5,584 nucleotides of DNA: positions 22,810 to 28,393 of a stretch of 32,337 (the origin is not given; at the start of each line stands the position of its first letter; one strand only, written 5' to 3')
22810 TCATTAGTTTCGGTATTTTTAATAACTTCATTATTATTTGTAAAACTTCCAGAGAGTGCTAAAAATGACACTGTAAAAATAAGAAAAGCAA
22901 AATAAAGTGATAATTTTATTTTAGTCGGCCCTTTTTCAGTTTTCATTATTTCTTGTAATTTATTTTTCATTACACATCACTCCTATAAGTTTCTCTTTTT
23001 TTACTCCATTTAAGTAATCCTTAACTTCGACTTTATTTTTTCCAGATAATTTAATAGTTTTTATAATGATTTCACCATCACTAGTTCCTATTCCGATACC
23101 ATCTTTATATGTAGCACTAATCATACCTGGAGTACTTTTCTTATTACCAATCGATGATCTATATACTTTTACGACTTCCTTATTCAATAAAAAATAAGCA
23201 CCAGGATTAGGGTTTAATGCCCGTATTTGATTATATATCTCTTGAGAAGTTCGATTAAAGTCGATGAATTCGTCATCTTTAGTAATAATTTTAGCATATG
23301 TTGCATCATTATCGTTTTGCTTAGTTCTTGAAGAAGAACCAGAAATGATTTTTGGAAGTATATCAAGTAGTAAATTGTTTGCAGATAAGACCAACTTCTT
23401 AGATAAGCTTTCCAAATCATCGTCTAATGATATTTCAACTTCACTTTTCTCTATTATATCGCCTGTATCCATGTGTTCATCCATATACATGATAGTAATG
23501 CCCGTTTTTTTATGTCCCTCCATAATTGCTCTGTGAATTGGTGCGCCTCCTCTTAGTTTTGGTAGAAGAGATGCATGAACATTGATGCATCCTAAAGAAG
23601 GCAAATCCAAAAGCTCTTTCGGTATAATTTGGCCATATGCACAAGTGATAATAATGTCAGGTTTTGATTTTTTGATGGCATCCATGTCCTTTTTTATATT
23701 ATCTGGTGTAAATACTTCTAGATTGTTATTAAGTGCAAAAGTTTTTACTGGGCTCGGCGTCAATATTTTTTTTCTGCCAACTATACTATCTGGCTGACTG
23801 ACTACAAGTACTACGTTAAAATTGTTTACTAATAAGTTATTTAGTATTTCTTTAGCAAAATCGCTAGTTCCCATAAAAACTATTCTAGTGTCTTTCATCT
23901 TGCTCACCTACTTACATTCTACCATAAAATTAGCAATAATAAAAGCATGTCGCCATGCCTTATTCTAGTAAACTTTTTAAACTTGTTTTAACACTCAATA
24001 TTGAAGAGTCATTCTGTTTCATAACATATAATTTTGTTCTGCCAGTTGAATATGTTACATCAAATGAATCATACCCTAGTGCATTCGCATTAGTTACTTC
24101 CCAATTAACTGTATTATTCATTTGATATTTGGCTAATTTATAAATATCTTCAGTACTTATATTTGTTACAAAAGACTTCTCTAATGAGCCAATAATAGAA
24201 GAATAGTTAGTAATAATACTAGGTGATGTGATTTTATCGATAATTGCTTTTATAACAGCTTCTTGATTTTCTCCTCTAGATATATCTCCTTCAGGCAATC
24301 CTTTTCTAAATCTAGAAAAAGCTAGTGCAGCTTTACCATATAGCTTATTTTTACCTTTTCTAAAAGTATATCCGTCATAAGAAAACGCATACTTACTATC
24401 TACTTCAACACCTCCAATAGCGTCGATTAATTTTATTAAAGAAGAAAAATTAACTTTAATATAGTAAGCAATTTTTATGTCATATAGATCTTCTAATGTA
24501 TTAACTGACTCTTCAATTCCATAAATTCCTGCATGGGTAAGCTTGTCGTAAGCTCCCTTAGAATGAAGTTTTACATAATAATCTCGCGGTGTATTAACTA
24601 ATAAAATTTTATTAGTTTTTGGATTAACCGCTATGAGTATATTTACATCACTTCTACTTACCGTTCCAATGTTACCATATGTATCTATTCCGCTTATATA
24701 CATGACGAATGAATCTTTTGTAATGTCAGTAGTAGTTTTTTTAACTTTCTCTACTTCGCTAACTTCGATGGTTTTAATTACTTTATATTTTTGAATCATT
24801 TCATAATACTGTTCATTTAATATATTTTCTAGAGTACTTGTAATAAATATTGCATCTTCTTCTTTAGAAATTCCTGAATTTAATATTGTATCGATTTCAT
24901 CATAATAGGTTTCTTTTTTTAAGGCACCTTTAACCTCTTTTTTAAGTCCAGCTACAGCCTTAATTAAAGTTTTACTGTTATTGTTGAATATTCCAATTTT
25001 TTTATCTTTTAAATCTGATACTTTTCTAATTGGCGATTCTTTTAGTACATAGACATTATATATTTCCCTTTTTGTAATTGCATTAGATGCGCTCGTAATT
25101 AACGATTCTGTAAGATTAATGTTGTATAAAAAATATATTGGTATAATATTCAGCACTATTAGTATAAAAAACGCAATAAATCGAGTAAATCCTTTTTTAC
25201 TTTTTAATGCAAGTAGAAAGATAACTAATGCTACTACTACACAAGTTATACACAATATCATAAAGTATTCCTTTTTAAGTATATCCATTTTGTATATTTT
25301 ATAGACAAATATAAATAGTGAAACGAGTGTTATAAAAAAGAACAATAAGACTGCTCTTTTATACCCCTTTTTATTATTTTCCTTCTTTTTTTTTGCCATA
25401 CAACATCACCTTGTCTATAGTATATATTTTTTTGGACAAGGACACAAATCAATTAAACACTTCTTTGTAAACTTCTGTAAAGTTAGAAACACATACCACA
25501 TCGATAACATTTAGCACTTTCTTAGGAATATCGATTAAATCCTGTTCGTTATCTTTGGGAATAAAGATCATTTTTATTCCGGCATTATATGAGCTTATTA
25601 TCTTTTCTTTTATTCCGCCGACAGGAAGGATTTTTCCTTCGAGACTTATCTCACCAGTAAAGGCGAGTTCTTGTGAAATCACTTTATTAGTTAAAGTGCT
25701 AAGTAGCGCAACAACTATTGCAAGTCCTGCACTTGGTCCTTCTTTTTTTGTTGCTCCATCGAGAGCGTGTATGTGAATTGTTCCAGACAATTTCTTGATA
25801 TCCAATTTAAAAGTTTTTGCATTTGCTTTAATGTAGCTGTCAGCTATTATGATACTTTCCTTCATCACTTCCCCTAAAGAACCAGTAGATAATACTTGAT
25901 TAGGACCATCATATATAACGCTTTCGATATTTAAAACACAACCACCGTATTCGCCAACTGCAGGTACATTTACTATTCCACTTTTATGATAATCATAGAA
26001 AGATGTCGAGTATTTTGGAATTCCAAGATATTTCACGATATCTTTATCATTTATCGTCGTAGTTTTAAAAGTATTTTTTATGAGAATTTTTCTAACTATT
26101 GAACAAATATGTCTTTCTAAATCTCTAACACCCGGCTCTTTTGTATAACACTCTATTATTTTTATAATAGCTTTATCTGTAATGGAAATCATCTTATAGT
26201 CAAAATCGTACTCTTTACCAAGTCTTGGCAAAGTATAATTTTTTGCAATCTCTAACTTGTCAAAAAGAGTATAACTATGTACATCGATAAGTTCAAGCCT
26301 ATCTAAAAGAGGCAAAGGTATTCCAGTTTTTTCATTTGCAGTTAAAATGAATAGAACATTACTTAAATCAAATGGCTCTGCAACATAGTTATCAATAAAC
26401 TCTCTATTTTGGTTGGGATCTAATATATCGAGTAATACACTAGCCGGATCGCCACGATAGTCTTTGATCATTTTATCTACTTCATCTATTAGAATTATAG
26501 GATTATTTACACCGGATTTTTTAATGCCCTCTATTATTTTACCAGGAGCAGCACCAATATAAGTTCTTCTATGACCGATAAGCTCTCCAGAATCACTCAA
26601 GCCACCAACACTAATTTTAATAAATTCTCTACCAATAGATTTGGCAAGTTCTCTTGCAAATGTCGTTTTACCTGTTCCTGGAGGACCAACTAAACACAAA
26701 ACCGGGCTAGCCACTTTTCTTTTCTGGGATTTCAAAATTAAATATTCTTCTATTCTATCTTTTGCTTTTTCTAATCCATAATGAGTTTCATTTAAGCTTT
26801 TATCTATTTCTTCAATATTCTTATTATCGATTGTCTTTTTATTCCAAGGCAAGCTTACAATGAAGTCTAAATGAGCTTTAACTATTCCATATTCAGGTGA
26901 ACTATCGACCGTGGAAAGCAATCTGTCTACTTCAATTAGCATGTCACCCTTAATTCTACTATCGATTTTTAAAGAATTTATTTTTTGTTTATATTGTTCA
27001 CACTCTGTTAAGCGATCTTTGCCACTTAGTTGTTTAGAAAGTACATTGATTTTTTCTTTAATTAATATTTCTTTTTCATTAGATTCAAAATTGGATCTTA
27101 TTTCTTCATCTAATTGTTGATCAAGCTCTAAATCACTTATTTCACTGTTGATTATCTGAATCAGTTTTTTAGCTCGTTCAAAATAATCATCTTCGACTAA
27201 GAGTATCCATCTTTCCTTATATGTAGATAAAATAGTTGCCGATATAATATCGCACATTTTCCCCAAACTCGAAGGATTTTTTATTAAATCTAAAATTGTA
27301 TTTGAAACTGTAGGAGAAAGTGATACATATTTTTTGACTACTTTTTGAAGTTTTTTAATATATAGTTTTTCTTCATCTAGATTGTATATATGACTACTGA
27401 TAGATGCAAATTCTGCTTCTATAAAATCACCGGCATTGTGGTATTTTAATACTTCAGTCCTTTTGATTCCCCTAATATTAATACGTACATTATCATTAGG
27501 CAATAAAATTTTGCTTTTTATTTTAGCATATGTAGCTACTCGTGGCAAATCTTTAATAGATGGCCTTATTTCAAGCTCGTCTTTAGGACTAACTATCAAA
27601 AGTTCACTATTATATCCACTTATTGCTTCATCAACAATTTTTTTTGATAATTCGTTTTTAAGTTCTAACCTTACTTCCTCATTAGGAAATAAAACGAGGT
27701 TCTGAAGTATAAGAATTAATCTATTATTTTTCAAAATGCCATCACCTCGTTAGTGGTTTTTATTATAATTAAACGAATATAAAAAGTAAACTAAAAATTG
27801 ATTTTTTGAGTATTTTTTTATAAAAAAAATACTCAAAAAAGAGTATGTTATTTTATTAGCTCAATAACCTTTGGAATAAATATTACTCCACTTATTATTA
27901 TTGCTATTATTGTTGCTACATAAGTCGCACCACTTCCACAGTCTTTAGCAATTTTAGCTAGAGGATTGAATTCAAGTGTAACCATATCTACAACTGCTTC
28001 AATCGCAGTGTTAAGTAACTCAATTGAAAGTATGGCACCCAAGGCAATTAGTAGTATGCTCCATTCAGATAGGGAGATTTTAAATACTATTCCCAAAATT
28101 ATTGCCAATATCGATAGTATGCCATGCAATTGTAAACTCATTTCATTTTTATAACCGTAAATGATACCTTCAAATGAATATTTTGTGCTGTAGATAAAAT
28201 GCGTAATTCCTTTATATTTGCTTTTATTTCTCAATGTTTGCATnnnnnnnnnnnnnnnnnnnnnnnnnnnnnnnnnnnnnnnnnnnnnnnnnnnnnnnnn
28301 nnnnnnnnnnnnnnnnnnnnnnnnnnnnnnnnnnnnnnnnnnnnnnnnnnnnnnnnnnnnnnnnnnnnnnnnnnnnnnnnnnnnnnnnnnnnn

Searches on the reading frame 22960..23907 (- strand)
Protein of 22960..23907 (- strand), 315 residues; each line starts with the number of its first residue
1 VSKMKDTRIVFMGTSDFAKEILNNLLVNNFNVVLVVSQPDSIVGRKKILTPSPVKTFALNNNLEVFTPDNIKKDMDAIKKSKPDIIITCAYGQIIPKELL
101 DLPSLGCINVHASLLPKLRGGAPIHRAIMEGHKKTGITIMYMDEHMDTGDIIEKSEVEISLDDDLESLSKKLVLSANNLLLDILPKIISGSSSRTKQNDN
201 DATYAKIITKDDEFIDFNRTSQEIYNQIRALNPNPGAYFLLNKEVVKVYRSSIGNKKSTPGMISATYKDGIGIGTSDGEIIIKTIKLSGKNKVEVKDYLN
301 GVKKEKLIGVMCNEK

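Call 81: search_protein_families(library=pfam, proteins=[window:22960-23907:-], max_evalue=0.00001)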
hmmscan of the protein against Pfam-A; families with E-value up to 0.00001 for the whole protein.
window:22960-23907:- (315 aa): 2 families
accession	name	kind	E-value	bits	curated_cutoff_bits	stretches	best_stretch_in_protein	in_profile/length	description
PF00551.24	Formyl_trans_N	-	1.6e-42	145.7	26.1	1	8-181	2-178/181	Formyl transferase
PF02911.23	Formyl_trans_C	-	4.8e-25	88.1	21.1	1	208-302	2-99/100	Formyl transferase, C-terminal domain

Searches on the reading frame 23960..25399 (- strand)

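Call 81: search_protein_families(library=pfam, proteins=[window:23960-25399:-], max_evalue=0.00001)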
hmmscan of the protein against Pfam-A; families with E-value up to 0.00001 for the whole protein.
window:23960-25399:- (479 aa): 1 family
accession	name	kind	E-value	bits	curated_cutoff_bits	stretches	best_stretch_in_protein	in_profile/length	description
PF03816.19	LytR_cpsA_psr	-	3.2e-39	134.9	24.6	1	249-391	1-149/150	LytR_cpsA_psr family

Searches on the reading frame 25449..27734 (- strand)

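Call 81: search_protein_families(library=pfam, proteins=[window:25449-27734:-], max_evalue=0.00001)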
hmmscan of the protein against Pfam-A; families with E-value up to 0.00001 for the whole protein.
window:25449-27734:- (761 aa): 6 families
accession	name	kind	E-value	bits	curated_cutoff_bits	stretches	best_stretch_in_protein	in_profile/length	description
PF05362.19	Lon_C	-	8.9e-59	198.9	21.1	1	561-760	2-203/205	Lon protease (S16) C-terminal proteolytic domain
PF02190.22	LON_substr_bdg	-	1.2e-23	84.5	28.7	1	7-196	4-199/200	ATP-dependent protease La (LON) substrate-binding domain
PF00004.35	AAA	-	2.8e-23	83.2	21.2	1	346-481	1-124/131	ATPase family associated with various cellular activities (AAA)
PF22667.2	Lon_lid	-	2.7e-14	53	27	1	511-553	5-47/57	Lon protease AAA+ ATPase lid domain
PF13541.12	ChlI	-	8.6e-10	39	27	1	635-729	29-121/121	Subunit ChlI of Mg-chelatase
PF07728.20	AAA_5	-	3.8e-07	30.6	22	1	346-444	2-96/139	AAA domain (dynein-related subfamily)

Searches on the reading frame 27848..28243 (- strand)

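Call 81: search_protein_families(library=pfam, proteins=[window:27848-28243:-], max_evalue=0.00001)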
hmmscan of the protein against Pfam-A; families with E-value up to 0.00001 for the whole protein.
window:27848-28243:- (131 aa): 1 family
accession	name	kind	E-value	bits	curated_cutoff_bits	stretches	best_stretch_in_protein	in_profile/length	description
PF01219.24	DAGK_prokar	-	7.7e-32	109.6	22.3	1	21-122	1-102/102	Prokaryotic diacylglycerol kinase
